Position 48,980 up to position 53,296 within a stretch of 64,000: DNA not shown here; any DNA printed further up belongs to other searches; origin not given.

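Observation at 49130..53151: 1339-aa bitopic coiled-coil giant with apolipoprotein-like repeats, translationally coupled to dusB through TAATG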

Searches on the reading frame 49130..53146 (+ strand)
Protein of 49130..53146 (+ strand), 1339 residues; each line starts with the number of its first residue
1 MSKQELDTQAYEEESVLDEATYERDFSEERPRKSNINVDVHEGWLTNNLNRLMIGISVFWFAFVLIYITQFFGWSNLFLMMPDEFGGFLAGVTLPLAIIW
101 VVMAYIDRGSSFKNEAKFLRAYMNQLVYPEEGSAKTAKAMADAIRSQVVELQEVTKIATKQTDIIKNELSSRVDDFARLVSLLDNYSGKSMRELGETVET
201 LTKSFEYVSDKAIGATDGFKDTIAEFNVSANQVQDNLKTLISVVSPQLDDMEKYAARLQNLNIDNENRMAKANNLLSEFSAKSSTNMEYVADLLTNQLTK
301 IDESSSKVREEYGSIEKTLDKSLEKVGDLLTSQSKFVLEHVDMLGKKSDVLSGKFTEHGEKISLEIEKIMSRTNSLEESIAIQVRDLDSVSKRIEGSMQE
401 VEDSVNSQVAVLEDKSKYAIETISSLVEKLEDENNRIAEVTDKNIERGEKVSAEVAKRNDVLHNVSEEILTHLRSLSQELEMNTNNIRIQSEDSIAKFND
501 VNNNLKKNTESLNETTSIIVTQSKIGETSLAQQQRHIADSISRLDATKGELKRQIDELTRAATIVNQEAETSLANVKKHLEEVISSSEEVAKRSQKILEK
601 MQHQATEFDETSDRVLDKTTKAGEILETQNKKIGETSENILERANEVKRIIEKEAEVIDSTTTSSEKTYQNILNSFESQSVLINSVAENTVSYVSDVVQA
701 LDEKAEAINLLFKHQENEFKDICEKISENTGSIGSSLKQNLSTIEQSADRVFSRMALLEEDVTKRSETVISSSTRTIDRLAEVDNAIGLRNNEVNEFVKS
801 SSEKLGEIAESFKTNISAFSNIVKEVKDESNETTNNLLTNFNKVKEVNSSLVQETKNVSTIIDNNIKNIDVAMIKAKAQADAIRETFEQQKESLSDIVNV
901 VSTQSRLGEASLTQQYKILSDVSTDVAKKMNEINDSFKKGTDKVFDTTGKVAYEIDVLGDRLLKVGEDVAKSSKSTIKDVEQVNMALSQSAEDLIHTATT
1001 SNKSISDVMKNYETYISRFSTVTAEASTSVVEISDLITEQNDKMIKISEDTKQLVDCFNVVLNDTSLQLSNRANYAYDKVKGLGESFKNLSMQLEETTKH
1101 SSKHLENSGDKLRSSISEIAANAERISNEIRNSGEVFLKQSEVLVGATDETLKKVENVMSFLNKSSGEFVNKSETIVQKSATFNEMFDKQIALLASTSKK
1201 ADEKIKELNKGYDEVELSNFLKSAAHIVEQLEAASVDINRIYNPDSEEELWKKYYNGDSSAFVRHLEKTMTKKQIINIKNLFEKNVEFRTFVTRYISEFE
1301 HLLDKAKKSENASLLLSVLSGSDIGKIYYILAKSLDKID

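Call 5: search_protein_families(library=pfam, proteins=[window:49130-53146:+], max_evalue=1)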
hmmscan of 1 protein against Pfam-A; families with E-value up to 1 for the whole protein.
window:49130-53146:+ (1339 aa): 5 families
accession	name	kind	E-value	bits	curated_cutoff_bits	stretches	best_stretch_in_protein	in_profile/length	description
PF04108.17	ATG17_like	-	1.1e-06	28.8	43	3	453-695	27-268/355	Autophagy protein ATG17-like domain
PF06103.16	DUF948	-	0.0074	16.9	37.2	2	186-245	16-75/89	Bacterial protein of unknown function (DUF948)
PF11652.13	FAM167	-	0.29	11.8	25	1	588-643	25-80/85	FAM167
PF18092.7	DraK_HK_N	-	0.31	11.9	26.4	0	425-457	6-38/86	DraK Histidine Kinase N-terminal domain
PF10824.14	T7SS_ESX_EspC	-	0.64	10.9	23.5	0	796-865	10-79/100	Excreted virulence factor EspC, type VII ESX diderm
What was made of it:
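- On GPR/RgsE (growth pole ring protein family): No PF01442 hit at E<=1 (call 5).
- The window protein has no PF01442 hit at E<=1 (call 5).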

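Call 6: search_protein_families(library=ncbifam, proteins=[window:49130-53146:+], max_evalue=1)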
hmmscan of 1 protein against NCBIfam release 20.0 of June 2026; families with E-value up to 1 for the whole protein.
window:49130-53146:+ (1339 aa): 5 families
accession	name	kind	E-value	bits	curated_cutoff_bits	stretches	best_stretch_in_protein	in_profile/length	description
NF033914.0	antiphage_ZorA_1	subfamily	1.4e-12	46.8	190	5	843-1052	400-602/619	anti-phage ZorAB system protein ZorA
TIGR02169.1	SMC_prok_A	equivalog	1.3e-05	23.1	729.4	4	357-514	323-481/1165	chromosome segregation protein SMC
TIGR04523.1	Mplasa_alph_rch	subfamily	0.0012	16.8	270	2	691-938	481-735/745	helix-rich protein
NF004385.0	PRK05749.1-1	equivalog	0.023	13.3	590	0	700-736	336-372/425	lipid IV(A) 3-deoxy-D-manno-octulosonic acid transferase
NF045780.1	TrlF_fam_ATP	equivalog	0.37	9.4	350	2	570-851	466-756/944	TrlF family AAA-like ATPase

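Call 7: find_homologous_proteins(query=window:49130-53146:+, max_evalue=0.00001)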
Query window:49130-53146:+ (1339 aa): 203 proteins with E <= 0.00001 among 8000 candidates; the best 120 are listed.
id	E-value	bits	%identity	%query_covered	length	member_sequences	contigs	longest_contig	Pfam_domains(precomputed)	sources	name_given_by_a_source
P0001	0.0e+0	2358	85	100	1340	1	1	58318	PF04108.18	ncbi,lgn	ncbi:MAG: hypothetical protein ACK5N8_07820 [Alphaproteobacteria bacterium]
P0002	0.0e+0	1803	65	100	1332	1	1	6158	PF04108.18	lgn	-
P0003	0.0e+0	1790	64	99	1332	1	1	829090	-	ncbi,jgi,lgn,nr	ncbi:MAG: hypothetical protein LBR70_03670 [Lactobacillaceae bacterium]|jgi:methyl-accepting chemota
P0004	0.0e+0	1765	63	100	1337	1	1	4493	PF04108.18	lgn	-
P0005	0.0e+0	1731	62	100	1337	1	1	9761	-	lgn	-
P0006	0.0e+0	1725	62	98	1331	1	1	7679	PF04513.18,PF06103.17,PF04108.18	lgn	-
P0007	0.0e+0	1551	57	97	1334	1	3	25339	-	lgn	-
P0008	0.0e+0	1513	55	97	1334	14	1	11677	-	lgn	-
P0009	0.0e+0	1503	55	100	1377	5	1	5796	-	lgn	-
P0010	0.0e+0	1503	54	100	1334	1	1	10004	-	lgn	-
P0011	0.0e+0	1502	55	98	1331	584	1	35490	PF06103.17,PF04108.18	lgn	-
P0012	0.0e+0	1498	55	97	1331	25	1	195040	PF06103.17,PF04108.18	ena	-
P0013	0.0e+0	1458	55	97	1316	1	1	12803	PF04108.18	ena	-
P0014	0.0e+0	1456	54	97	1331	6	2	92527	PF04108.18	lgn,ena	-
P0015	0.0e+0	1455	53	97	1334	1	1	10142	PF04108.18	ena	-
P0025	0.0e+0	1372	51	97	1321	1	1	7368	PF01442.24,PF04108.18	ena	-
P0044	0.0e+0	1309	53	90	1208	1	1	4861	PF04108.18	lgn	-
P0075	0.0e+0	1192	47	97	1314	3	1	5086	PF04513.18,PF07464.17,PF01442.24,PF04108.18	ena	-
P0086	0.0e+0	1149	43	97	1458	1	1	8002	PF03449.21,PF04108.18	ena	-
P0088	0.0e+0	1143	42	98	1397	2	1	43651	PF01442.24,PF04108.18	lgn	-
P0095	0.0e+0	1134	43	98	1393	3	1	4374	PF01442.24,PF04108.18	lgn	-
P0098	0.0e+0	1131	42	98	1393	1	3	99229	PF01442.24,PF04108.18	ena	-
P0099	0.0e+0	1127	40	98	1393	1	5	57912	PF01442.24,PF04108.18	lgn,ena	-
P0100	0.0e+0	1126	41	98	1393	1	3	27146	PF01442.24,PF04108.18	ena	-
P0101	0.0e+0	1126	41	98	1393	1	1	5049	PF01442.24,PF04108.18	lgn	-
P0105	0.0e+0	1119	44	97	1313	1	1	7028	PF01442.24,PF06103.17,PF04108.18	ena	-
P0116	0.0e+0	1099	42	98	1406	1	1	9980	PF01442.24,PF04108.18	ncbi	-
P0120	0.0e+0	1077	40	98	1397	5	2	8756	PF01442.24,PF04108.18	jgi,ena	-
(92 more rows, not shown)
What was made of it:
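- On GPR/RgsE (growth pole ring protein family): Some close homologues do have precomputed PF01442 hits (call 7).
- Checked: Homologues align from this Met (call 7).
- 203 homologous clusters; the best 120 are 1208-1458 aa, with 96-100% coverage in almost all (call 7).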
